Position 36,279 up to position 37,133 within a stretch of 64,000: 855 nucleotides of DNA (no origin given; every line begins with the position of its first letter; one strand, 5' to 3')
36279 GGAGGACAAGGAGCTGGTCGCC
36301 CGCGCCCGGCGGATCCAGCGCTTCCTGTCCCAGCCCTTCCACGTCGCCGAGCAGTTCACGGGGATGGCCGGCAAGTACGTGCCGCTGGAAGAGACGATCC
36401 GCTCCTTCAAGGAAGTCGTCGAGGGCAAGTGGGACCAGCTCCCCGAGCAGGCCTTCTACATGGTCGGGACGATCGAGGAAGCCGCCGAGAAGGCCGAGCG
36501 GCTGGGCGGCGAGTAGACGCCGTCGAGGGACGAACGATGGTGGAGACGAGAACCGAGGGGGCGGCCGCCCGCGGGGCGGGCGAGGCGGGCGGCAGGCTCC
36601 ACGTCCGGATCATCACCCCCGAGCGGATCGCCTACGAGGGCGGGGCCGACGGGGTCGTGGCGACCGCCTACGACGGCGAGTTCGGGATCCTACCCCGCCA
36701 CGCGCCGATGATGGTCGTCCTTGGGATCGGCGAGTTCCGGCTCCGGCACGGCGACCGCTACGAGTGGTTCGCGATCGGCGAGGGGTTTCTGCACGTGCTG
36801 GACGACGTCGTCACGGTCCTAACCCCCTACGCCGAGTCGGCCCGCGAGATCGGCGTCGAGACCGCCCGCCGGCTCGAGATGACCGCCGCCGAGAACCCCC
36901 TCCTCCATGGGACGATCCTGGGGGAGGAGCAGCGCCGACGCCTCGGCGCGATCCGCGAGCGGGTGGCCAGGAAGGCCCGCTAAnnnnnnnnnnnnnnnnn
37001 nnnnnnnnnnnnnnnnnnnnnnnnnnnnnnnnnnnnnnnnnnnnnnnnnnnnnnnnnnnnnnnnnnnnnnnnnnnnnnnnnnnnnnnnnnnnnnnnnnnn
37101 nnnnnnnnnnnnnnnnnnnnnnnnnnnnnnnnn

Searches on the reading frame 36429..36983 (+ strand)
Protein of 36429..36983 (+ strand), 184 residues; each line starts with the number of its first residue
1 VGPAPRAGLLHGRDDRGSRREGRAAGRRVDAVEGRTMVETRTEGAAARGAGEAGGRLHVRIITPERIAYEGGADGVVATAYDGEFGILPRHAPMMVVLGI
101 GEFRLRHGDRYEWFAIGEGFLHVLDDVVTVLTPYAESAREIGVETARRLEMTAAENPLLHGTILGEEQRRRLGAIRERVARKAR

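Call 10: search_protein_families(library=pfam, proteins=[window:36429-36983:+])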
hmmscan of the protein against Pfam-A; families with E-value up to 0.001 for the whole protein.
window:36429-36983:+ (184 aa): 1 family
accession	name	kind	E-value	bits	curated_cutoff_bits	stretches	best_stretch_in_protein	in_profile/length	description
PF02823.21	ATP-synt_DE_N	-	3.1e-22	78.8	27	1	57-132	1-77/80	ATP synthase, Delta/Epsilon chain, beta-sandwich domain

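Call 31: find_homologous_proteins(query=window:36534-36983:+, max_evalue=1e-10)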
Query window:36534-36983:+ (149 aa): 216 proteins with E <= 1e-10 among 598 candidates; the best 120 are listed.
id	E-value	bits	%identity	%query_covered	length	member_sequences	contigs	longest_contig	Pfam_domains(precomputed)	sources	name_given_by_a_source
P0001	5.3e-89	314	100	99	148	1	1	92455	PF02823.22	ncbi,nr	ncbi:MAG TPA: ATP synthase F1 subunit epsilon [Gemmatimonadota bacterium]|nr:ATP synthase F1 subunit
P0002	4.9e-67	242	83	90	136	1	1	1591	PF02823.22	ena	-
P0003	1.1e-65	238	84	90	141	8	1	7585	PF02823.22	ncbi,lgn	-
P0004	2.0e-65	237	81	90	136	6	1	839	PF02823.22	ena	-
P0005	5.4e-65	236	82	91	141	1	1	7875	PF02823.22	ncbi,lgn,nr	ncbi:MAG: ATP synthase F1 subunit epsilon [Gemmatimonadetes bacterium]|nr:ATP synthase F1 subunit ep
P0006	7.3e-65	235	86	88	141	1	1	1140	PF02823.22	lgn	-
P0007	8.8e-65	235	81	93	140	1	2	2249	PF02823.22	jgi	jgi:F-type H+-transporting ATPase subunit epsilon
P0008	1.4e-64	234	82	90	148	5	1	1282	PF02823.22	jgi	-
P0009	2.7e-64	233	86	85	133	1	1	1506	PF02823.22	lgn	-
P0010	3.6e-64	233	83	88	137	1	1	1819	PF02823.22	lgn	-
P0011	4.4e-64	233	81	93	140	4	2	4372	PF02823.22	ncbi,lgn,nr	ncbi:MAG: ATP synthase F1 subunit epsilon [Gemmatimonadetes bacterium]|nr:ATP synthase F1 subunit ep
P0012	4.6e-64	233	84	88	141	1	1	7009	PF02823.22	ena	-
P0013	6.9e-64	232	82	87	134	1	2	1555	PF02823.22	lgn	-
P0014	1.3e-63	231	77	95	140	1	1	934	PF02823.22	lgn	-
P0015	1.5e-63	231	82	87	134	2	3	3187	PF02823.22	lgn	-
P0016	2.3e-63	230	83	87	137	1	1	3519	PF02823.22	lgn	-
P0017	2.9e-63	230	85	86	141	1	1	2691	PF02823.22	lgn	-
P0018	4.0e-63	230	80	88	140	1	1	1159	PF02823.22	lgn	-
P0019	5.3e-63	229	81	90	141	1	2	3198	PF02823.22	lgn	-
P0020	5.5e-63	229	82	87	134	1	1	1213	PF02823.22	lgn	-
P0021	5.9e-63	229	80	90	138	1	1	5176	PF02823.22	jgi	jgi:F-type H+-transporting ATPase subunit epsilon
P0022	6.4e-63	229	80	87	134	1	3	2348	PF02823.22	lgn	-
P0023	6.9e-63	229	80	91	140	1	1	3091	PF02823.22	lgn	-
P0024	7.3e-63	229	82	86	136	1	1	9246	PF02823.22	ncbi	-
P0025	9.4e-63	228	81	87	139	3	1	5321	PF02823.22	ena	-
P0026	1.0e-62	228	80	89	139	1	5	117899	PF02823.22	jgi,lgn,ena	jgi:F-type H+-transporting ATPase subunit epsilon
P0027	1.4e-62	228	83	87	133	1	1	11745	PF02823.22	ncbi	-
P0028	1.8e-62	227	77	95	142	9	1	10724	PF02823.22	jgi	-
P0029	1.9e-62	227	78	93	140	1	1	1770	PF02823.22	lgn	-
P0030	2.6e-62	227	83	85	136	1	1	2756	PF02823.22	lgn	-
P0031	2.6e-62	227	73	99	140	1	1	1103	PF02823.22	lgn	-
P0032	2.7e-62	227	81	87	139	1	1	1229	PF02823.22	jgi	jgi:F-type H+-transporting ATPase subunit epsilon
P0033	2.9e-62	227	78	93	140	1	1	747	PF02823.22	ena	-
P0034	3.4e-62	227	80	86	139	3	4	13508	PF02823.22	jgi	jgi:F-type H+-transporting ATPase subunit epsilon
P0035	3.5e-62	227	81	87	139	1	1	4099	PF02823.22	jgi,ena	-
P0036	3.7e-62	227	80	88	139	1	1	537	PF02823.22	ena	-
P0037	4.1e-62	226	83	85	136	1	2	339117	PF02823.22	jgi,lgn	jgi:F-type H+-transporting ATPase subunit epsilon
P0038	4.5e-62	226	80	91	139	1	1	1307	PF02823.22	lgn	-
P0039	5.2e-62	226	82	87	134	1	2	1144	PF02823.22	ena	-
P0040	5.4e-62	226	83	85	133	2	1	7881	PF02823.22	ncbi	ncbi:MAG: ATP synthase F1 subunit epsilon [Gemmatimonadota bacterium]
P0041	5.8e-62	226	79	91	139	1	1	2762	PF02823.22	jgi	-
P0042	7.3e-62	226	79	93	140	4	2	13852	PF02823.22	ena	-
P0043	7.4e-62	226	80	88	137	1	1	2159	PF02823.22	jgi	jgi:ATP synthase F1 epsilon subunit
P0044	8.2e-62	225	81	87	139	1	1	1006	PF02823.22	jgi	jgi:F-type H+-transporting ATPase subunit epsilon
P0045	8.7e-62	225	78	93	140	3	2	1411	PF02823.22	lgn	-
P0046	9.7e-62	225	78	89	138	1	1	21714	PF02823.22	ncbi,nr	ncbi:MAG TPA: ATP synthase F1 subunit epsilon [Gemmatimonadota bacterium]|nr:ATP synthase F1 subunit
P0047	1.1e-61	225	79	89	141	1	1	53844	PF02823.22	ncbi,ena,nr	ncbi:MAG: ATP synthase F1 subunit epsilon [Gemmatimonadota bacterium]|nr:ATP synthase F1 subunit eps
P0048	1.1e-61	225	76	93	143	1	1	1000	PF02823.22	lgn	-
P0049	1.2e-61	225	77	93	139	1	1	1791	PF02823.22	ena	-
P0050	1.3e-61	225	80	89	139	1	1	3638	PF02823.22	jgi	jgi:F-type H+-transporting ATPase subunit epsilon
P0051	1.3e-61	225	80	87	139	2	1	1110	PF02823.22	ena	-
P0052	1.4e-61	225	77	93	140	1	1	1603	PF02823.22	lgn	-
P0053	1.6e-61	224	84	85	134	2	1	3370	PF02823.22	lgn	-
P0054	1.7e-61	224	81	87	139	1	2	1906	PF02823.22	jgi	jgi:F-type H+-transporting ATPase subunit epsilon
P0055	1.8e-61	224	80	87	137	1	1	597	PF02823.22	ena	-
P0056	1.8e-61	224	80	88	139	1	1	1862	PF02823.22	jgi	jgi:F-type H+-transporting ATPase subunit epsilon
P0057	1.9e-61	224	73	99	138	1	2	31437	PF02823.22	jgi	jgi:F-type H+-transporting ATPase subunit epsilon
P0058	2.0e-61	224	78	88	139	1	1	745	PF02823.22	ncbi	-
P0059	2.1e-61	224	79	88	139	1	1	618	PF02823.22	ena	-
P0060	2.2e-61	224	81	87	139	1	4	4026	PF02823.22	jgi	jgi:F-type H+-transporting ATPase subunit epsilon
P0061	2.2e-61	224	81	87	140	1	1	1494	PF02823.22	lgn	-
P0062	2.3e-61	224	78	88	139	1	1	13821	PF02823.22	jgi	-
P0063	2.3e-61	224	78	88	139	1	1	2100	PF02823.22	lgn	-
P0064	2.3e-61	224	78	88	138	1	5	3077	PF02823.22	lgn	-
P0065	2.6e-61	224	80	89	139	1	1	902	PF02823.22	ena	-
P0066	2.6e-61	224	82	87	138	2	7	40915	PF02823.22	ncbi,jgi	ncbi:MAG TPA: ATP synthase F1 subunit epsilon [Gemmatimonadota bacterium]|jgi:F-type H+-transporting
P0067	2.6e-61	224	79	86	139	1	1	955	PF02823.22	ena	-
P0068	2.7e-61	224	81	87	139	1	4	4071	PF02823.22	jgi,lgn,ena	jgi:F-type H+-transporting ATPase subunit epsilon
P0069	2.8e-61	224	81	87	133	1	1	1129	PF02823.22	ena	-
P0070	2.9e-61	224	81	87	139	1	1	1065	PF02823.22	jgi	jgi:F-type H+-transporting ATPase subunit epsilon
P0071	3.0e-61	224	76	88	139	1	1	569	PF02823.22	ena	-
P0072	3.1e-61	223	78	89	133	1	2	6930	PF02823.22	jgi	jgi:F-type H+-transporting ATPase subunit epsilon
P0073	3.2e-61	223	80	89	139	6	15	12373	PF02823.22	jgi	jgi:F-type H+-transporting ATPase subunit epsilon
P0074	3.2e-61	223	78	87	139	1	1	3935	PF02823.22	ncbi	ncbi:MAG: ATP synthase F1 subunit epsilon [Gemmatimonadota bacterium]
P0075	3.5e-61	223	81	87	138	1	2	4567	PF02823.22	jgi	jgi:F-type H+-transporting ATPase subunit epsilon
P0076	3.7e-61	223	79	87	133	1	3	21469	PF02823.22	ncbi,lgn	ncbi:MAG: ATP synthase F1 subunit epsilon [Gemmatimonadota bacterium]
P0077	5.2e-61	223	80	85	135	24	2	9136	PF02823.22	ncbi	-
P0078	5.7e-61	223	79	90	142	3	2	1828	PF02823.22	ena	-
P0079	5.9e-61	223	80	87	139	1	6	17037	PF02823.22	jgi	jgi:F-type H+-transporting ATPase subunit epsilon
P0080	6.0e-61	223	80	89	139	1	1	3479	PF02823.22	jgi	jgi:F-type H+-transporting ATPase subunit epsilon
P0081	6.0e-61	223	80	85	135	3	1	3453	PF02823.22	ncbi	ncbi:MAG: ATP synthase F1 subunit epsilon [Gemmatimonadota bacterium]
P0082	6.0e-61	223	79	91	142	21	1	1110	PF02823.22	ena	-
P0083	6.2e-61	223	80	87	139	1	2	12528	PF02823.22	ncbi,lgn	ncbi:F0F1 ATP synthase subunit epsilon [soil metagenome]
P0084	7.4e-61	222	80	87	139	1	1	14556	PF02823.22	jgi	jgi:F-type H+-transporting ATPase subunit epsilon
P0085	7.7e-61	222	79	87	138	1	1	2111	PF02823.22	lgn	-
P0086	8.1e-61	222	78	86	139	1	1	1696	PF02823.22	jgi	jgi:F-type H+-transporting ATPase subunit epsilon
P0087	8.9e-61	222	78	91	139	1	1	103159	PF02823.22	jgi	jgi:F-type H+-transporting ATPase subunit epsilon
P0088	9.2e-61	222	79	87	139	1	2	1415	PF02823.22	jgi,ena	jgi:F-type H+-transporting ATPase subunit epsilon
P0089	9.7e-61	222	80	87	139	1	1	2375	PF02823.22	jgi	jgi:F-type H+-transporting ATPase subunit epsilon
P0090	9.9e-61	222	80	87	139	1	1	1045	PF02823.22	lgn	-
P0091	1.0e-60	222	76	93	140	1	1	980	PF02823.22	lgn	-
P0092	1.2e-60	222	80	87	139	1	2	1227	PF02823.22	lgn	-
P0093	1.3e-60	222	75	93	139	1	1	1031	PF02823.22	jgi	jgi:F-type H+-transporting ATPase subunit epsilon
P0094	1.3e-60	222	78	87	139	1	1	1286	PF02823.22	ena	-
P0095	1.3e-60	221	79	85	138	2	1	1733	PF02823.22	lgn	-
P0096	1.4e-60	221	77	88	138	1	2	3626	PF02823.22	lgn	-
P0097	1.7e-60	221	79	89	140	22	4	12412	PF02823.22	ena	-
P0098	1.8e-60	221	80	85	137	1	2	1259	PF02823.22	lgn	-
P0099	2.0e-60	221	79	87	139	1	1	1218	PF02823.22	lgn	-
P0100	2.6e-60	221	79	88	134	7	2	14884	PF02823.22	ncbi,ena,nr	ncbi:MAG TPA: ATP synthase F1 subunit epsilon [Gemmatimonadota bacterium]|nr:ATP synthase F1 subunit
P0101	3.4e-60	220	78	87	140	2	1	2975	PF02823.22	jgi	-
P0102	3.7e-60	220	76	89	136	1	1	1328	PF02823.22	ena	-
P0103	4.3e-60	220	78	87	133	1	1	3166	PF02823.22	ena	-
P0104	4.8e-60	220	78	87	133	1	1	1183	PF02823.22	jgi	jgi:F-type H+-transporting ATPase subunit epsilon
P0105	4.8e-60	220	78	88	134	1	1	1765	PF02823.22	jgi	jgi:F-type H+-transporting ATPase subunit epsilon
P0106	5.2e-60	220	77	88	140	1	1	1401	PF02823.22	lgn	-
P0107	6.4e-60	219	78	87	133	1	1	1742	PF02823.22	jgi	jgi:F-type H+-transporting ATPase subunit epsilon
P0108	6.6e-60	219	77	92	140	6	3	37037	PF02823.22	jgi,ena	jgi:F-type H+-transporting ATPase subunit epsilon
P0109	7.3e-60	219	79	89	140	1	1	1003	PF02823.22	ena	-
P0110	8.1e-60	219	78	87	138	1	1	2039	PF02823.22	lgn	-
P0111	9.4e-60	219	78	86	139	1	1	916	PF02823.22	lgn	-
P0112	9.7e-60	219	78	86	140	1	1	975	PF02823.22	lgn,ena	-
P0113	9.7e-60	219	77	91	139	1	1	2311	PF02823.22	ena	-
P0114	9.8e-60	219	77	89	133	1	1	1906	PF02823.22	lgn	-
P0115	1.2e-59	218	78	88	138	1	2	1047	PF02823.22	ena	-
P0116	1.3e-59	218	78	87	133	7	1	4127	PF02823.22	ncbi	ncbi:MAG: ATP synthase F1 subunit epsilon [Gemmatimonadota bacterium]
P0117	1.3e-59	218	79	86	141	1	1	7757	PF02823.22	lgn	-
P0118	1.4e-59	218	77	89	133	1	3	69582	PF02823.22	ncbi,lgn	-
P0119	1.5e-59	218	78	87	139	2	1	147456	PF02823.22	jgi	jgi:F-type H+-transporting ATPase subunit epsilon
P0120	1.6e-59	218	78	87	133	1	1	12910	PF02823.22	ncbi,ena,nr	ncbi:MAG TPA: ATP synthase F1 subunit epsilon [Gemmatimonadota bacterium]|nr:ATP synthase F1 subunit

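Call 47: find_encoding_contigs(protein=P0057, flank=3000, max_places=3)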
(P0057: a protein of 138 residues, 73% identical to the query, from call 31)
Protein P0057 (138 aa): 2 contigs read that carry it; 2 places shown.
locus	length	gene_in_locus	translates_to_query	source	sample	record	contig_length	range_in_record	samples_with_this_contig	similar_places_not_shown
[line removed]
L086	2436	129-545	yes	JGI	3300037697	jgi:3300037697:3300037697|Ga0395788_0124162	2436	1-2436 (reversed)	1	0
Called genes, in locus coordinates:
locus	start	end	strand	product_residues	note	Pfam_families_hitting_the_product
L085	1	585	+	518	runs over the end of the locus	PF02874:ATP-synt_ab_N, PF00006:ATP-synt_ab, PF00306:ATP-synt_ab_C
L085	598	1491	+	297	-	PF00231:ATP-synt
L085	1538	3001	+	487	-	PF02874:ATP-synt_ab_N, PF00006:ATP-synt_ab, PF22919:ATP-synt_VA_C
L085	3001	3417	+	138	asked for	PF02823:ATP-synt_DE_N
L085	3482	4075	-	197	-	-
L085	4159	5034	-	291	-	-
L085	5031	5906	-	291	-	PF00005:ABC_tran, PF13304:AAA_21 (weak)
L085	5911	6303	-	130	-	PF00392:GntR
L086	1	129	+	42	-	?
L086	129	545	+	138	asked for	PF02823:ATP-synt_DE_N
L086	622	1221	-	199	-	-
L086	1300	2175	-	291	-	-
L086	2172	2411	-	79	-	-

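Call 48: find_encoding_contigs(protein=P0108, flank=3000, max_places=3)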
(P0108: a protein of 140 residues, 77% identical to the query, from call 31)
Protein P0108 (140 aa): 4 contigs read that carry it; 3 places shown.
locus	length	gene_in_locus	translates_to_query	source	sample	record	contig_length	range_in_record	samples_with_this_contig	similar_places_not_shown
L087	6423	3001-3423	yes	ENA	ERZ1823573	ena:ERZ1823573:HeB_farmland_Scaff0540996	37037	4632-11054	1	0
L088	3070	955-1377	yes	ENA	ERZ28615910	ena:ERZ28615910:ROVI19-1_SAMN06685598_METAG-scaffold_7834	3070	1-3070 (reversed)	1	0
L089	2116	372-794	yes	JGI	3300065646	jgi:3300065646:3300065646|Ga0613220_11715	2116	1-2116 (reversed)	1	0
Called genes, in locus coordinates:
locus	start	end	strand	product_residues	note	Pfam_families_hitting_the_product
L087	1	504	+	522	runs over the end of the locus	PF02874:ATP-synt_ab_N, PF00006:ATP-synt_ab, PF00306:ATP-synt_ab_C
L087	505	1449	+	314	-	PF00231:ATP-synt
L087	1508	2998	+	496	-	PF02874:ATP-synt_ab_N, PF00006:ATP-synt_ab, PF22919:ATP-synt_VA_C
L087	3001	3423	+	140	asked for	PF02823:ATP-synt_DE_N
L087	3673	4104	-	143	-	PF04519:Bactofilin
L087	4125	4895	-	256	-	PF01551:Peptidase_M23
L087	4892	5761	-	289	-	PF02195:ParB_N, PF17762:HTH_ParB, PF23552:ParB_C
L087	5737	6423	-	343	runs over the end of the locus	PF09140:MipZ (faint), PF02374:ArsA_ATPase (weak), PF06564:CBP_BcsQ (weak), PF10609:ParA (weak), PF13614:AAA_31, PF00142:Fer4_NifH (faint), PF01656:CbiA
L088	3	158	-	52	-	?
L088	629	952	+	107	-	PF22919:ATP-synt_VA_C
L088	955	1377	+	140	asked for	PF02823:ATP-synt_DE_N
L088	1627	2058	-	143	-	PF04519:Bactofilin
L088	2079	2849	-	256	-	PF01551:Peptidase_M23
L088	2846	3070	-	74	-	?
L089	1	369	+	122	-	?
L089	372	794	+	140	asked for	PF02823:ATP-synt_DE_N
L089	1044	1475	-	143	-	PF04519:Bactofilin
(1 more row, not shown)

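Call 49: find_encoding_contigs(protein=P0118, flank=3000, max_places=3)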
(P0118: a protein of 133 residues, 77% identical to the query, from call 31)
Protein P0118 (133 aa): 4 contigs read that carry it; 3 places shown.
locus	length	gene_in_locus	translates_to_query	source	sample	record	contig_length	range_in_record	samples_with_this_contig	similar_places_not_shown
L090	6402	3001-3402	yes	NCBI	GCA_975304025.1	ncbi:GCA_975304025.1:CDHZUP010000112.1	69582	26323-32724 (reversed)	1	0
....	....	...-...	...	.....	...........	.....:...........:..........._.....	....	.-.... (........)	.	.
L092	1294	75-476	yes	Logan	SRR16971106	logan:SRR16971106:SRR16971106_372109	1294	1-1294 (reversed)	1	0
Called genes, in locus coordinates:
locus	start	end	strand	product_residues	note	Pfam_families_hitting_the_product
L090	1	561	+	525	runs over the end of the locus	PF02874:ATP-synt_ab_N, PF00006:ATP-synt_ab, PF00306:ATP-synt_ab_C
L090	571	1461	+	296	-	PF00231:ATP-synt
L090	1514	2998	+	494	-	PF02874:ATP-synt_ab_N, PF00006:ATP-synt_ab, PF22919:ATP-synt_VA_C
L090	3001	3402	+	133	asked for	PF02823:ATP-synt_DE_N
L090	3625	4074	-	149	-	PF04519:Bactofilin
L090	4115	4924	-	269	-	PF01551:Peptidase_M23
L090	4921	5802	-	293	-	PF02195:ParB_N, PF17762:HTH_ParB, PF23552:ParB_C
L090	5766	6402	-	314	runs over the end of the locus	PF00142:Fer4_NifH (faint), PF01656:CbiA, PF06564:CBP_BcsQ, PF09140:MipZ (faint), PF10609:ParA (weak), PF13614:AAA_31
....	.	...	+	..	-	?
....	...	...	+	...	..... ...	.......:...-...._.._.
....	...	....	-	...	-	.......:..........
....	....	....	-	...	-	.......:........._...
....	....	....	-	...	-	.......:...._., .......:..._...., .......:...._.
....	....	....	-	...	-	?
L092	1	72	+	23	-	?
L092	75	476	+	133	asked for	PF02823:ATP-synt_DE_N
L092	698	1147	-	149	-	PF04519:Bactofilin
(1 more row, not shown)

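Call 50: find_encoding_contigs(protein=P0087, flank=3000, max_places=3)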
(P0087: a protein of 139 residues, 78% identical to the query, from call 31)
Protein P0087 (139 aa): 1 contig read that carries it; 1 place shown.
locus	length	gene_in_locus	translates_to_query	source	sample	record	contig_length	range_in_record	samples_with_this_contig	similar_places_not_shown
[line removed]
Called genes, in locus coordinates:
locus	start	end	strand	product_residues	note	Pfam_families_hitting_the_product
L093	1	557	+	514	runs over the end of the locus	PF02874:ATP-synt_ab_N, PF00006:ATP-synt_ab, PF00306:ATP-synt_ab_C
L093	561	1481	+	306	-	PF00231:ATP-synt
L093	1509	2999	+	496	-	PF02874:ATP-synt_ab_N, PF00006:ATP-synt_ab, PF22919:ATP-synt_VA_C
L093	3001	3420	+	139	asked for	PF02823:ATP-synt_DE_N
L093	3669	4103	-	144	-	PF04519:Bactofilin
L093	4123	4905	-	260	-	PF01551:Peptidase_M23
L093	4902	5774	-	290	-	PF02195:ParB_N, PF17762:HTH_ParB, PF23552:ParB_C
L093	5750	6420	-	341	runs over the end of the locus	PF06564:CBP_BcsQ (weak), PF09140:MipZ (faint), PF10609:ParA (weak), PF13614:AAA_31, PF01656:CbiA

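Call 51: find_encoding_contigs(protein=P0037, flank=3000, max_places=3)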
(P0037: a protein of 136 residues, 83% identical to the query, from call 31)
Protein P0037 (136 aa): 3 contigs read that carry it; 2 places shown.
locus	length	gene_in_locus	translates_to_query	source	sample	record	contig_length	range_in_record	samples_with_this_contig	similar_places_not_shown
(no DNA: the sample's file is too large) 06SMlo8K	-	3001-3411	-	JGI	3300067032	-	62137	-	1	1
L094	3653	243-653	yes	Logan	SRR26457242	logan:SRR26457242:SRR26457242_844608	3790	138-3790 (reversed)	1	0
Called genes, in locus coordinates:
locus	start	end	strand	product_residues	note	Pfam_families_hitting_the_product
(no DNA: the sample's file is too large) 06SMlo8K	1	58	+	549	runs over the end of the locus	PF02874:ATP-synt_ab_N, PF00006:ATP-synt_ab, PF00306:ATP-synt_ab_C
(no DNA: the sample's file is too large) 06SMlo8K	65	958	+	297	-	PF00231:ATP-synt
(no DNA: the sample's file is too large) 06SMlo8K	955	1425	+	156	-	PF14534:DUF4440, PF12680:SnoaL_2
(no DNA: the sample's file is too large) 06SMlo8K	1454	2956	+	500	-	PF02874:ATP-synt_ab_N, PF00006:ATP-synt_ab, PF22919:ATP-synt_VA_C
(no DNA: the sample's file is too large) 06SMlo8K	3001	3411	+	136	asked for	PF02823:ATP-synt_DE_N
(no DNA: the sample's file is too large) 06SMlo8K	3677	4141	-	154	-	PF04519:Bactofilin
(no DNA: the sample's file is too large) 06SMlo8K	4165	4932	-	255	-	PF01551:Peptidase_M23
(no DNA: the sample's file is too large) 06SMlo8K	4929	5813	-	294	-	PF02195:ParB_N, PF17762:HTH_ParB, PF23552:ParB_C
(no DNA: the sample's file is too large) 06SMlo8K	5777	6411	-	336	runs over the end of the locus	PF10609:ParA, PF00142:Fer4_NifH (faint), PF01656:CbiA, PF02374:ArsA_ATPase (weak), PF06564:CBP_BcsQ (weak), PF09140:MipZ (faint), PF13614:AAA_31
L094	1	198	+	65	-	?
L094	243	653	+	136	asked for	PF02823:ATP-synt_DE_N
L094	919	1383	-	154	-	PF04519:Bactofilin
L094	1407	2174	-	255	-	PF01551:Peptidase_M23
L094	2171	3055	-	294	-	PF02195:ParB_N, PF17762:HTH_ParB, PF23552:ParB_C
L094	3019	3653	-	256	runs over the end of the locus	?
